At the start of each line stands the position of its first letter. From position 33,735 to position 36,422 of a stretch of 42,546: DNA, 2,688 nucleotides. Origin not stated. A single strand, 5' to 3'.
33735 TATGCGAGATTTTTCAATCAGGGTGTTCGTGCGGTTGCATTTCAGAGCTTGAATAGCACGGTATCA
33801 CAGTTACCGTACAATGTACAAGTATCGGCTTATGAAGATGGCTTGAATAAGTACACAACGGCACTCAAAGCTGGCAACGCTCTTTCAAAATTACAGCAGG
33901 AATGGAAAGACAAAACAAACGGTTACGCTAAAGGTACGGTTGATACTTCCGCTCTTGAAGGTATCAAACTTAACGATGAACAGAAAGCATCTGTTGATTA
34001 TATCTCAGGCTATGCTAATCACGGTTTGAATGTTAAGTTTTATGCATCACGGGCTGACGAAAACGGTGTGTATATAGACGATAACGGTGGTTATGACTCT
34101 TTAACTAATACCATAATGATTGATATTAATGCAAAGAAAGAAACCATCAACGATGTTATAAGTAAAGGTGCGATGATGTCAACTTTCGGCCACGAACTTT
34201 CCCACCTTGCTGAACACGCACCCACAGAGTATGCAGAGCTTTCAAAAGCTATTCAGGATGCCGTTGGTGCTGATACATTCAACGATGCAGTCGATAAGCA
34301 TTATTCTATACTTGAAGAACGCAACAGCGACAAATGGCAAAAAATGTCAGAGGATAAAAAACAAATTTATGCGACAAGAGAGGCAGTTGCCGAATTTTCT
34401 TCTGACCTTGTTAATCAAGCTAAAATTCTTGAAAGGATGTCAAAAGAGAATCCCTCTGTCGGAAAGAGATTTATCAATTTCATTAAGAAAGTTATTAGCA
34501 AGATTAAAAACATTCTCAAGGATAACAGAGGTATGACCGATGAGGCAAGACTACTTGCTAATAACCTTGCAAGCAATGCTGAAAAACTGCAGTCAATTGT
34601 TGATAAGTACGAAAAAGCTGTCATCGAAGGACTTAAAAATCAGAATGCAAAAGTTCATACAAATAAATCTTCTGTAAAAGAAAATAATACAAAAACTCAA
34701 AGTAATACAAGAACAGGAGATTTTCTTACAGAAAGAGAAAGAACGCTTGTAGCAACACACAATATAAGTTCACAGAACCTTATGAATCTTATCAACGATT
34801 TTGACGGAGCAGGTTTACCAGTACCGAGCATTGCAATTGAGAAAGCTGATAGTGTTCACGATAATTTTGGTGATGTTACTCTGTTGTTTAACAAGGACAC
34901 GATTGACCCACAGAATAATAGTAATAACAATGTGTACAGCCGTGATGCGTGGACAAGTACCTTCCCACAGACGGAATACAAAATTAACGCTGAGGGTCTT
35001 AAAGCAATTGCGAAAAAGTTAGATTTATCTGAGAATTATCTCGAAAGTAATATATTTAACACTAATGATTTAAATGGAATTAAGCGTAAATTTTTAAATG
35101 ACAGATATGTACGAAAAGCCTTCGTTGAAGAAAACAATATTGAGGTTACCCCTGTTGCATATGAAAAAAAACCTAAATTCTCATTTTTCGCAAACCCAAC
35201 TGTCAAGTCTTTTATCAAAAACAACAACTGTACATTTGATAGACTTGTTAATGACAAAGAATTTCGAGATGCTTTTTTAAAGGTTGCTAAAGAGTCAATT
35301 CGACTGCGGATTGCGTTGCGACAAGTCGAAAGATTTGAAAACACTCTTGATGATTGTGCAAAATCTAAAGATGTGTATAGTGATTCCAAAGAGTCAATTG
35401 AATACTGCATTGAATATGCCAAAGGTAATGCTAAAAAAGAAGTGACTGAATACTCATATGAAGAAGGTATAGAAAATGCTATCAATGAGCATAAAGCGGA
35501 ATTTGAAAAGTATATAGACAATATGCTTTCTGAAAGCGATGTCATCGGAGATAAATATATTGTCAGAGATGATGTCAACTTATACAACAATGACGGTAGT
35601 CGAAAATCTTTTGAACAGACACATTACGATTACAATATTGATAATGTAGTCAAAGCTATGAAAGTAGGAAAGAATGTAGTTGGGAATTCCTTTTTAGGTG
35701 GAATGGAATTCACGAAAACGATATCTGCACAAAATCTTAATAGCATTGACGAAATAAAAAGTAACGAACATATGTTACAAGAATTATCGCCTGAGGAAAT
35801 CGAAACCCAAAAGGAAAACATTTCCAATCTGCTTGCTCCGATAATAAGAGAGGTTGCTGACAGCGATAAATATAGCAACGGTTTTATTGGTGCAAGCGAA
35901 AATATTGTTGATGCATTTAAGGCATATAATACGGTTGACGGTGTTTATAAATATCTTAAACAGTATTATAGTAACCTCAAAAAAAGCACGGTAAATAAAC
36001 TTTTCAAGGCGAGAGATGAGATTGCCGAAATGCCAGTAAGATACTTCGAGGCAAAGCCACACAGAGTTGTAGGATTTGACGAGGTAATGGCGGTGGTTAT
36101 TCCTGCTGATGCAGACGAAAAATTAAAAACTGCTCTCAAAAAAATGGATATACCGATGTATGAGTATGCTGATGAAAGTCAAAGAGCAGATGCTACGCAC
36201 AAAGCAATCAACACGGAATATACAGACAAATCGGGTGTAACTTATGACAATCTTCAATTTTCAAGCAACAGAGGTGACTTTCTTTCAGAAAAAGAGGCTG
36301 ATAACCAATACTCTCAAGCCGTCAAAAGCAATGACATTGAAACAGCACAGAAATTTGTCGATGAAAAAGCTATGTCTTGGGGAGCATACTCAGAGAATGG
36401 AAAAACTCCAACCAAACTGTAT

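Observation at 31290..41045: A 3251-aa polyvalent-type giant protein occupies 23% of the genome, inside the tail module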

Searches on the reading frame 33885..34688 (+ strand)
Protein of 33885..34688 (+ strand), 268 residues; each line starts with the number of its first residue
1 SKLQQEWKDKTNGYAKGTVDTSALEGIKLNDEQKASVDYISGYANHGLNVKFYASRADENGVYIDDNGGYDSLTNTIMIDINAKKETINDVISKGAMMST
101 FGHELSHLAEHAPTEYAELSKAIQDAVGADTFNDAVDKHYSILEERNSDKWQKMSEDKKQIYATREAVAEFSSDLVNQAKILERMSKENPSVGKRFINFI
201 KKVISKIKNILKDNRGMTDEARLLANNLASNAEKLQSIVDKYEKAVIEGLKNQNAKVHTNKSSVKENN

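Call 50: search_solved_structures(query=A2, max_evalue=10, show_alignments=3)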
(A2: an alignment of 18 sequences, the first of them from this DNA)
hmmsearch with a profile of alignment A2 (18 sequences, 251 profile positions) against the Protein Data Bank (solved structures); distinct sequences matched with E-value up to 10: 29.
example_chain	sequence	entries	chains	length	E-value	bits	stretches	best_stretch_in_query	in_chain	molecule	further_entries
9i38_A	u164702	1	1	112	0.0024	20.5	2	153-196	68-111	m4D2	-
7ah0_A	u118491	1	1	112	0.0047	19.5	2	151-195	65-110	4D2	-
8ccr_A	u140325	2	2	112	0.0087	18.6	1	151-195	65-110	4D2 (mutant T19D)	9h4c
9i5v_c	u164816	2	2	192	0.061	15.9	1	47-80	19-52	Small ribosomal subunit protein bS16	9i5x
29sb_A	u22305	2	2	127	0.082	15.4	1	182-235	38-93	KABLE2.5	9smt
5tuj_C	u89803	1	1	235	0.083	15.4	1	143-184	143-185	Ancestral protein CDT-Anc1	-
6dm9_A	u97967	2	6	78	0.084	15.4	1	162-218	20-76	DHD15_extended_A | DHD15_closed_A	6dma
5t0w_A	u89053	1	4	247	0.096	15.2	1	143-184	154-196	AncCDT-1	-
4zry_B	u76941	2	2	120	0.098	15.2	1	178-233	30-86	Keratin, type II cytoskeletal 1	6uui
7d2e_A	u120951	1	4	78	0.11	15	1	171-223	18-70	Liprin-alpha-2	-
4eog_A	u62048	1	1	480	0.29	13.7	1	136-193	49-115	Putative uncharacterized protein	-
4tql_A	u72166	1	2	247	0.43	13.1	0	161-208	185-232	Three helix bundle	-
6dm9_B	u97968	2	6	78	0.63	12.5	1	168-212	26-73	DHD15_extended_B | DHD15_closed_B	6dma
7bqq_A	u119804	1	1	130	0.73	12.3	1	135-222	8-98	Gogy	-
6kos_A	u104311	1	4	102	0.9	12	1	173-228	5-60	SUWA (Super WA20)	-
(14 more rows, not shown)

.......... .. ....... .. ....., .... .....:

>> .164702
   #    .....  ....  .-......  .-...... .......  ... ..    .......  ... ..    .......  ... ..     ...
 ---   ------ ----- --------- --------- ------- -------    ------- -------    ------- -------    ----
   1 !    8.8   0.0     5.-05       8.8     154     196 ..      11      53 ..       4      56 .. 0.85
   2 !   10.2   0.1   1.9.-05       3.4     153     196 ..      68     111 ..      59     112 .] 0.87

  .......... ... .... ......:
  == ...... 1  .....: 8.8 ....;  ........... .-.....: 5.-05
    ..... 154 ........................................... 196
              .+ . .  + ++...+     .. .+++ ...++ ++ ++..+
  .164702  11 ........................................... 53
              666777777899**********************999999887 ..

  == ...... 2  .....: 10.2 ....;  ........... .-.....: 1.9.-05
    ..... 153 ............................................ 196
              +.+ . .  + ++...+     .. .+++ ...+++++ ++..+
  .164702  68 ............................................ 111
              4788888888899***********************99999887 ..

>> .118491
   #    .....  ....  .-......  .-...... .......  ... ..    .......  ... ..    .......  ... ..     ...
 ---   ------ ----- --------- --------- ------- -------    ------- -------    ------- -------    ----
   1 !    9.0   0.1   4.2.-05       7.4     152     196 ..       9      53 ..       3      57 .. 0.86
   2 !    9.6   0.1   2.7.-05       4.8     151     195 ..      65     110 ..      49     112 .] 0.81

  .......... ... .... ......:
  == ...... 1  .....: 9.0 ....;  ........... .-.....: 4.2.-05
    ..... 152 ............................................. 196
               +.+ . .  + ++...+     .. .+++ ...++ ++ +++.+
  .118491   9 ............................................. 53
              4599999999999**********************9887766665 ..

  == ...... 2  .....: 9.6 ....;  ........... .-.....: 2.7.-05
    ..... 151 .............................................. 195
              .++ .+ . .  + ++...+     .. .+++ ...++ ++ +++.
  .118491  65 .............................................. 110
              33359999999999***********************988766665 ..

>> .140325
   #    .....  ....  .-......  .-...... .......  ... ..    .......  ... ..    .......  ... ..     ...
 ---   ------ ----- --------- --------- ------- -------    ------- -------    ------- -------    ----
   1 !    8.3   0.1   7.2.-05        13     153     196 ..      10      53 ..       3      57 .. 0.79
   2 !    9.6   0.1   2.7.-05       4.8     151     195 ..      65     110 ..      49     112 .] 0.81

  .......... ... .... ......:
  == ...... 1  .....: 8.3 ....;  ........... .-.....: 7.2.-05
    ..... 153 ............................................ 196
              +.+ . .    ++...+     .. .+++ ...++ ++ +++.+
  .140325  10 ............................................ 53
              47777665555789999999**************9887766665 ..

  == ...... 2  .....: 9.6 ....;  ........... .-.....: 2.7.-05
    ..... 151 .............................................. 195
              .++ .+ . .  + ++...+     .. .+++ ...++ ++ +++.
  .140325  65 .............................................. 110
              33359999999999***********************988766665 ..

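Call 51: search_protein_families(library=pfam, alignment_id=A2, max_evalue=1)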
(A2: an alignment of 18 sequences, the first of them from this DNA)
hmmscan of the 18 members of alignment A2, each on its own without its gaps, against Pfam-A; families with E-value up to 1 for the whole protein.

A. member 1, seq(268 aa): 7 families
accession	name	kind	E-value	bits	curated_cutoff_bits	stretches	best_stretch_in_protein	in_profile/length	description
PF06103.16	DUF948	-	0.0014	19.2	37.2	0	196-241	31-76/89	Bacterial protein of unknown function (DUF948)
PF21896.2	Talin_IBS2B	-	0.0029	18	27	1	151-242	20-111/118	Talin IBS2B domain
PF24131.1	DUF7398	-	0.0057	16.8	27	1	167-250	20-104/171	Family of unknown function (DUF7398)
PF10241.14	KxDL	-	0.077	13.7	27.2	1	171-244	11-80/86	Uncharacterized conserved protein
PF11918.13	Peptidase_S41_N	-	0.11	13.1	26.6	0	198-241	16-61/129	N-terminal domain of Peptidase_S41 in eukaryotic IRBP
PF19111.5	DUF5798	-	0.57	10.9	27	0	152-189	29-66/89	Family of unknown function (DUF5798)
PF03037.21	KMP11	-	0.89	10.8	28.3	0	147-190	16-59/90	Kinetoplastid membrane protein 11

B. families by the number of members that match (of 18 scanned): 91 families (the first 25 are shown)
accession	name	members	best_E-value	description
PF14848.11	HU-DNA_bdg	5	0.0002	DNA-binding domain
PF18818.7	MPTase-PolyVal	3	0.013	Zincin-like metallopeptidase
PF04286.17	DUF445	2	0.0077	Protein of unknown function (DUF445)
PF20573.4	DUF6782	2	0.012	Putative metallopeptidase family (DUF6782)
PF25009.1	DUF7785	2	0.023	Domain of unknown function (DUF7785)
PF22456.1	PqqF-like_C_4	2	0.028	PQQ synthase PqqF-like, C-terminal lobe domain 4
PF23349.2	BBS7_hp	2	0.032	BBS7 hairpin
PF18688.6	DUF5638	2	0.075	Family of unknown function (DUF5638)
PF04448.17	DUF551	2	0.12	Protein of unknown function (DUF551)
PF06103.16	DUF948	1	0.0014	Bacterial protein of unknown function (DUF948)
PF25661.1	PBCV_P4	1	0.0015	Phycodnaviridae minor capsid protein P4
PF21896.2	Talin_IBS2B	1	0.0029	Talin IBS2B domain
PF24131.1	DUF7398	1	0.0057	Family of unknown function (DUF7398)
PF05388.16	Carbpep_Y_N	1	0.0067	Carboxypeptidase Y pro-peptide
PF14643.11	DUF4455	1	0.0077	Domain of unknown function (DUF4455)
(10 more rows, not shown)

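Call 52: find_homologous_proteins(query=A2, max_evalue=0.00001)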
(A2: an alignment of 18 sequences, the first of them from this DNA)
Query A2 (18 sequences) (268 aa, profile of the alignment): 2 proteins with E <= 0.00001 among 4131 candidates.
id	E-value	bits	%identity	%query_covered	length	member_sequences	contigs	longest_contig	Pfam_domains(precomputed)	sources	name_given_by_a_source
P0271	4.8e-64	234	25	73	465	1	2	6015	-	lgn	-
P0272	1.8e-8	52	38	15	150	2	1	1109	-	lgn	-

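Call 57: predict_structure(alignment_id=A2)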
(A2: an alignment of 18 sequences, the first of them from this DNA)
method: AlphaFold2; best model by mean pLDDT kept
length: 268 residues; sequences in the alignment: 18
mean_pLDDT: 90.0   pTM: 0.89
mean pLDDT of the five models: 90.0, 85.7, 84.7, 84.2, 79.7
residues with pLDDT >= 90: 176; 70-90: 82; 50-70: 10; < 50: 0
segments of 3 or more residues with pLDDT < 50: none
pLDDT, mean of each block of 10 residues (from residue 1): 91 94 95 92 95 95 94 96 92 89 97 98 96 96 84 91 96 89 88 75 75 74 85 90 97 93 69
secondary structure, 60 per line:
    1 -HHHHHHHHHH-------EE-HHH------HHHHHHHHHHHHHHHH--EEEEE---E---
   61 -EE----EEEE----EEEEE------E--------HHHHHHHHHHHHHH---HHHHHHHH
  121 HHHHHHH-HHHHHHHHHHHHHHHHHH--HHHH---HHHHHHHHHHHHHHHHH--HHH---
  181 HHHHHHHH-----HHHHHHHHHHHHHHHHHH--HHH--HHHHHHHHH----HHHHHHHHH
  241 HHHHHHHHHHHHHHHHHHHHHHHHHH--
elements in order: H2-11 H31-46 E49-53 E68-71 E76-80 H96-109 H113-127 H129-146 H149-152 H156-172 H181-188 H194-211 H219-227 H232-266

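Call 60: fold_search(model_id=the predicted structure, library=pdb)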
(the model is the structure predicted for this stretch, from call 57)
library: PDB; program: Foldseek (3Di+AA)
matches with E <= 10: 93; with E <= 0.001: 0
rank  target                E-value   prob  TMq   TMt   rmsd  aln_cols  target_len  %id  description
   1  4pks                  1.2e-01  0.38  0.22  0.14  15.9       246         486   13  Anthrax toxin lethal factor with bound small molecule inhibitor 11 (released 2014-11-12)
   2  8omv_B                4.1e-01  0.08  0.12  0.06  28.4       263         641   11  Crystal structure of the constitutively active S117E/S181E mutant of human IKK2 (released 2024-04-10)
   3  8omv_D                9.0e-01  0.05  0.12  0.06  29.5       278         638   10  Crystal structure of the constitutively active S117E/S181E mutant of human IKK2 (released 2024-04-10)
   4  9div_A                1.5e+00  0.11  0.12  0.20  17.6       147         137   14  The crystal structure of de novo designed ChuA binding protein C8 (released 2025-05-21)
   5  4kik_B                1.8e+00  0.06  0.11  0.05  28.8       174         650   14  Human IkB kinase beta (released 2013-06-26)
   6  3o1i_A                1.8e+00  0.06  0.14  0.14  24.0       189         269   16  Crystal Structure of the TorS sensor domain - TorT complex in the absence of ligand (released 2011-12-21)
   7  9div_B                2.3e+00  0.09  0.12  0.20  17.6       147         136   14  The crystal structure of de novo designed ChuA binding protein C8 (released 2025-05-21)
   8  5ohe_F                2.6e+00  0.16  0.22  0.32  12.2       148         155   11  Globin sensor domain of AfGcHK (FeIII form) in complex with cyanide (released 2017-11-08)
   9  8dt0_A                3.0e+00  0.06  0.14  0.22  14.3       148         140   16  Scaffolding protein functional sites using deep learning (released 2022-08-10)
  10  8h17                  3.5e+00  0.07  0.17  0.25  13.3       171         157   10  Crystal structure of the Globin domain of Thermosynechococcus elongatus BP-1 (released 2023-04-26)
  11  3uhe_A                3.5e+00  0.06  0.16  0.24  12.8       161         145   19  HBI (M37V,L73I) CO bound (released 2011-12-28)
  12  5ziq_A                3.5e+00  0.04  0.12  0.17  13.7       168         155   13  Crystal structure of hexacoordinated heme protein from anhydrobiotic tardigrade at pH 4 (released 2019-01-02)
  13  9e03_A                3.5e+00  0.04  0.14  0.11  26.2       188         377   13  Cryo-EM structure of a TatBC complex from Myxococcus xanthus (released 2025-08-27)
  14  6r2g_A                3.6e+00  0.05  0.13  0.21  18.1       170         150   15  Crystal structure of a single-chain protein mimetic of the gp41 NHR trimer in complex with the synthetic CHR peptide C (released 2019-07-10)
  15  6vwy_B                3.8e+00  0.05  0.16  0.09  17.3       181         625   11  Crystal structure of C45G/T50C D. vulgaris carbon monoxide dehydrogenase (anaerobic) (released 2020-07-29)
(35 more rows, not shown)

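Call 89: fold_search(model_id=the predicted structure, library=viral)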
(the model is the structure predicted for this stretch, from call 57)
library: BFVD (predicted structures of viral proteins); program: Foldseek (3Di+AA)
matches with E <= 10: 291; with E <= 0.001: 5
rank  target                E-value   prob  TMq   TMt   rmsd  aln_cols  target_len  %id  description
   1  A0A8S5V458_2          4.1e-08  1.00  0.52  0.15  14.5       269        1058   23  PolyVal ADP-Ribosyltransferase [Myoviridae sp. ct8iP21]
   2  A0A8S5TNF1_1          3.8e-07  1.00  0.68  0.17   4.5       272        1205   18  Large polyvalent protein-associated domain-containing protein [Podoviridae sp. ct90d35]
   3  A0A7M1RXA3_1          5.2e-04  1.00  0.32  0.13  12.8       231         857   12  Uncharacterized protein [uncultured phage cr108_1]
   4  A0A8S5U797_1          6.6e-04  1.00  0.47  0.13  12.3       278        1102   18  Large polyvalent protein-associated domain 3 (Fragment) [Podoviridae sp. ctngc57]
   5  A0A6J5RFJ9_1          9.7e-04  1.00  0.45  0.13   6.4       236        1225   17  Large polyvalent protein associated domain-containing protein [uncultured Caudovirales phage]
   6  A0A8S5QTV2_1          1.2e-03  1.00  0.36  0.12  13.8       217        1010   19  Nuclease [Podoviridae sp. ctKS020]
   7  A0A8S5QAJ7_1          2.5e-03  1.00  0.35  0.10  11.9       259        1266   18  Phage MuF C-terminal domain-containing protein [Podoviridae sp. ctZ5d16]
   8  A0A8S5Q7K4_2          5.0e-03  1.00  0.40  0.09  15.7       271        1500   16  Large polyvalent protein-associated domain-containing protein [Podoviridae sp. ctJaJ36]
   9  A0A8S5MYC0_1          1.1e-02  0.97  0.34  0.09  11.8       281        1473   17  Nuclease [Myoviridae sp. ctRRy11]
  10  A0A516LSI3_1          1.7e-02  0.97  0.28  0.08  16.5       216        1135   16  (no name in the UniProt tables at hand)
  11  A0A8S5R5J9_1          2.3e-02  0.89  0.29  0.08  16.4       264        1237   14  Uncharacterized protein [Myoviridae sp. ctxbQ4]
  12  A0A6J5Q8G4            2.8e-02  0.95  0.37  0.19  11.6       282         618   10  Phage head morphogenesis domain containing protein [uncultured Caudovirales phage]
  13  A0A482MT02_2          4.0e-02  0.95  0.30  0.09  14.0       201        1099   16  Large polyvalent protein associated domain-containing protein [Escherichia phage PTXU04]
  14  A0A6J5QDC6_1          4.2e-02  0.41  0.20  0.07  18.5       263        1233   11  LT_GEWL domain containing protein [uncultured Caudovirales phage]
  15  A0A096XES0            4.6e-02  0.77  0.26  0.14  16.0       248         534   14  Phage MuF C-terminal domain-containing protein [Escherichia phage phi191]
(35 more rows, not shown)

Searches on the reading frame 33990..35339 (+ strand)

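Call 8: search_protein_families(library=pfam, proteins=[window:33990-35339:+], max_evalue=10)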
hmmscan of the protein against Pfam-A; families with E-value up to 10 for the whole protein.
window:33990-35339:+ (450 aa): 6 families
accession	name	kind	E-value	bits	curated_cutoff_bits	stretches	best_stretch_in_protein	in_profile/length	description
PF18814.6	PBECR5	-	3.3e-33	116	25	1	248-358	11-116/239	phage-Barnase-EndoU-ColicinE5/D-RelE like nuclease5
PF06103.16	DUF948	-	0.007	17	37.2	2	162-206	32-76/89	Bacterial protein of unknown function (DUF948)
PF10241.14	KxDL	-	0.4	11.4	27.2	1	136-209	11-80/86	Uncharacterized conserved protein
PF07160.18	SKA1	-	0.73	10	29.6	1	162-242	42-122/243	Spindle and kinetochore-associated protein 1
PF19111.5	DUF5798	-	2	9.1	27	0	117-154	29-66/89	Family of unknown function (DUF5798)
PF12550.13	GCR1_C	-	4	8.2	23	1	108-146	30-67/80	Transcriptional activator of glycolytic enzymes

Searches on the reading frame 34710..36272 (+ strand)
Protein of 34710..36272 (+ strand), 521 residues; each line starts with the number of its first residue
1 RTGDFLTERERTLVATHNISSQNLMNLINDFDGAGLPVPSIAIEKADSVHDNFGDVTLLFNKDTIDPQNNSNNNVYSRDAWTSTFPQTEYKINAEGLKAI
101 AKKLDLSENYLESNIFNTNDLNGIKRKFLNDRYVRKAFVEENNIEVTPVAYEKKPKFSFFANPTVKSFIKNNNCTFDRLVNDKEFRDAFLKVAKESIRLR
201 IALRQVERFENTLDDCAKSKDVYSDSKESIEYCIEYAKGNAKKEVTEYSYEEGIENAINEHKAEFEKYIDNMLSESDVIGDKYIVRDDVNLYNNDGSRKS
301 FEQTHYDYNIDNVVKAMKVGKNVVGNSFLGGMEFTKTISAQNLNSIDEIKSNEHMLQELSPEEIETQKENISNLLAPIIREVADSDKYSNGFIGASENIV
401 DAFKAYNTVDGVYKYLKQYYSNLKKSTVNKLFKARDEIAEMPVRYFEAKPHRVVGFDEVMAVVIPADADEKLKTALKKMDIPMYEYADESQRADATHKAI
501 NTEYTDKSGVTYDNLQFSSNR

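Call 8: search_protein_families(library=pfam, proteins=[window:34890-36239:+], max_evalue=10)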
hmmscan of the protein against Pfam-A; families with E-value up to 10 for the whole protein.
window:34890-36239:+ (450 aa): 4 families
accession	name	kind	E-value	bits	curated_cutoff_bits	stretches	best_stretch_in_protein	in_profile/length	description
PF18814.6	PBECR5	-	2.4e-13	50.9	25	1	1-58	61-116/239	phage-Barnase-EndoU-ColicinE5/D-RelE like nuclease5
PF24470.1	Thiored_Isochorism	-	0.0088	16.8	35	1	171-224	24-76/87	Isochorismatase, thioredoxin-like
PF21078.2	GDH_HM3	-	0.066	13.8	24.6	1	352-389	26-63/66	Glutamate dehydrogenase, helical motif 3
PF08621.15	RPAP1_N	-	0.089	13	25.3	1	292-316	7-31/46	RPAP1-like, N-terminal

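Call 10: search_protein_families(library=pfam, proteins=[window:34710-36272:+], max_evalue=0.05)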
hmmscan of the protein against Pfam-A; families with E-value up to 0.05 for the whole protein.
window:34710-36272:+ (521 aa): 2 families
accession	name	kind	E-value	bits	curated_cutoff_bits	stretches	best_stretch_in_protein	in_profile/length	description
PF18814.6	PBECR5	-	4.4e-33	115.6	25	1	8-118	11-116/239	phage-Barnase-EndoU-ColicinE5/D-RelE like nuclease5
PF24470.1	Thiored_Isochorism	-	0.012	16.4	35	0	231-284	24-76/87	Isochorismatase, thioredoxin-like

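Call 96: search_protein_families(library=ncbifam, proteins=[window:34710-36272:+], max_evalue=0.01)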
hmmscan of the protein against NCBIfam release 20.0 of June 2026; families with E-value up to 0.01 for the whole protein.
window:34710-36272:+ (521 aa): 0 families

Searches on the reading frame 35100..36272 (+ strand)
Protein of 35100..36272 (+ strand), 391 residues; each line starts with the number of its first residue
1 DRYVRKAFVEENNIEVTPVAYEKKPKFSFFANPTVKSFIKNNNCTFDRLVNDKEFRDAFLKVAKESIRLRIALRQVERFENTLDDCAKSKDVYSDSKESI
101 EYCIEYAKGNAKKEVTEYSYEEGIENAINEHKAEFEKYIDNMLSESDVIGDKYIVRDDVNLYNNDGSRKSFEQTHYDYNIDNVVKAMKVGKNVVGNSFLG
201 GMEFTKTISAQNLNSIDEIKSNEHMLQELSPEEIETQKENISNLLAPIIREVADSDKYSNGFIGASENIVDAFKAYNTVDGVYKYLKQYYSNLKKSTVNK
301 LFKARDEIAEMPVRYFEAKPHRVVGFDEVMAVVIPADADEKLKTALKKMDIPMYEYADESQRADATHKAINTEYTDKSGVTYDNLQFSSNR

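Call 27: search_protein_families(library=pfam, proteins=[window:35100-36272:+], max_evalue=1)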
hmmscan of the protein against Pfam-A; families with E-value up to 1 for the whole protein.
window:35100-36272:+ (391 aa): 3 families
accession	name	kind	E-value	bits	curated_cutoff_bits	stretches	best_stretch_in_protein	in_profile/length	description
PF24470.1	Thiored_Isochorism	-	0.0058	17.4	35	1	101-154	24-76/87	Isochorismatase, thioredoxin-like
PF21078.2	GDH_HM3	-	0.06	13.9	24.6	1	282-319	26-63/66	Glutamate dehydrogenase, helical motif 3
PF08621.15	RPAP1_N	-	0.097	12.9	25.3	1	222-246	7-31/46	RPAP1-like, N-terminal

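Call 28: search_protein_families(library=phrogs, proteins=[window:35100-36272:+], max_evalue=0.01)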
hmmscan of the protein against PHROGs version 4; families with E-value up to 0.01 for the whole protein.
window:35100-36272:+ (391 aa): 1 family
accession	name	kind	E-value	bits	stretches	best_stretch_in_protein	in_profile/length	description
phrog_22978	-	unknown function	2.8e-33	115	1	53-362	1569-1875/3513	-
